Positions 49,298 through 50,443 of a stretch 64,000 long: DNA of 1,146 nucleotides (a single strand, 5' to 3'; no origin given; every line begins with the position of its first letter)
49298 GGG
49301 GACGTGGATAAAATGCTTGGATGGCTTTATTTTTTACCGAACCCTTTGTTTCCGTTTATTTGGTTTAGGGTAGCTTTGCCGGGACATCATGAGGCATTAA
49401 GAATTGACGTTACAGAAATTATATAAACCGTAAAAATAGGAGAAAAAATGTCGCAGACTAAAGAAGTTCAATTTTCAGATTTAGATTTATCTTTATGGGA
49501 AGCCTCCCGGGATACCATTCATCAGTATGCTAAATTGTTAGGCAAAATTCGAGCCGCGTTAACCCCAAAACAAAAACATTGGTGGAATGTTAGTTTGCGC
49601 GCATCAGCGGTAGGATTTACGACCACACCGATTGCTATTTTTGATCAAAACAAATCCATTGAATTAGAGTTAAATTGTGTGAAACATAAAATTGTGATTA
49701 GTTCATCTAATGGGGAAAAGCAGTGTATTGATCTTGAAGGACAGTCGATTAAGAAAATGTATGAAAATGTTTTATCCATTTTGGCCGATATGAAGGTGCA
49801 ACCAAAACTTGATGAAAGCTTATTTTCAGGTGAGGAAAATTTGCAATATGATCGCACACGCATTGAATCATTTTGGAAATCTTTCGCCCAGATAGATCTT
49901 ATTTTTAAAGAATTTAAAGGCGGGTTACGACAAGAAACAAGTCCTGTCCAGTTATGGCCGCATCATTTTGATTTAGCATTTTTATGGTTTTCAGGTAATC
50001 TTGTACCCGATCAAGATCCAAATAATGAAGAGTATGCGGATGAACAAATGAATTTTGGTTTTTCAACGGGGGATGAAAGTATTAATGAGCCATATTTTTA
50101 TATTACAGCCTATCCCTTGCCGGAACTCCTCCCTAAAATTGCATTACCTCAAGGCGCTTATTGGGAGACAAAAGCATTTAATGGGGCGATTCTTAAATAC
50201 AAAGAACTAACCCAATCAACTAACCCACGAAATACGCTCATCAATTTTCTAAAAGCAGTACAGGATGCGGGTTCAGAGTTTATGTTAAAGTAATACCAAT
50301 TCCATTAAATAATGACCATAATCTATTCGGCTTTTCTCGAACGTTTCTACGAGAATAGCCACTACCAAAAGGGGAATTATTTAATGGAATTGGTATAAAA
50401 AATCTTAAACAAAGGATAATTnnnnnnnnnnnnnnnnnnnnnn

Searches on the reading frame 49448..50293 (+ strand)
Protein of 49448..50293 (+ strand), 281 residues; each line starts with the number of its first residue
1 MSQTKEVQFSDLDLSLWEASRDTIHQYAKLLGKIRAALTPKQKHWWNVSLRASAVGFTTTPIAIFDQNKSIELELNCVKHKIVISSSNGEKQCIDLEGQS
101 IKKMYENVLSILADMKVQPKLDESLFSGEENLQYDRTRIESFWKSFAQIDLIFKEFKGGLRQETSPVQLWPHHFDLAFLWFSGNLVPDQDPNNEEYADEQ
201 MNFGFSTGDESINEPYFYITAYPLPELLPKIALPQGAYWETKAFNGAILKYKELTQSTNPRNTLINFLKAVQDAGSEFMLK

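Call 5: search_protein_families(library=ncbifam, proteins=[window:49448-50293:+], max_evalue=0.00001)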
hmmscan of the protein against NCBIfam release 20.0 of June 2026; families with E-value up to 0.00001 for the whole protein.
window:49448-50293:+ (281 aa): 0 families

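Call 58: search_protein_families(library=pfam, proteins=[window:49448-50293:+], max_evalue=0.000001)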
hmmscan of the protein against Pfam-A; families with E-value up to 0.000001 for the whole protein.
window:49448-50293:+ (281 aa): 1 family
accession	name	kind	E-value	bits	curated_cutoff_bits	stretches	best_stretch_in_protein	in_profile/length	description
PF19459.4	DUF5996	-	1.4e-58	198.8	25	1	10-277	2-285/296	Family of unknown function (DUF5996)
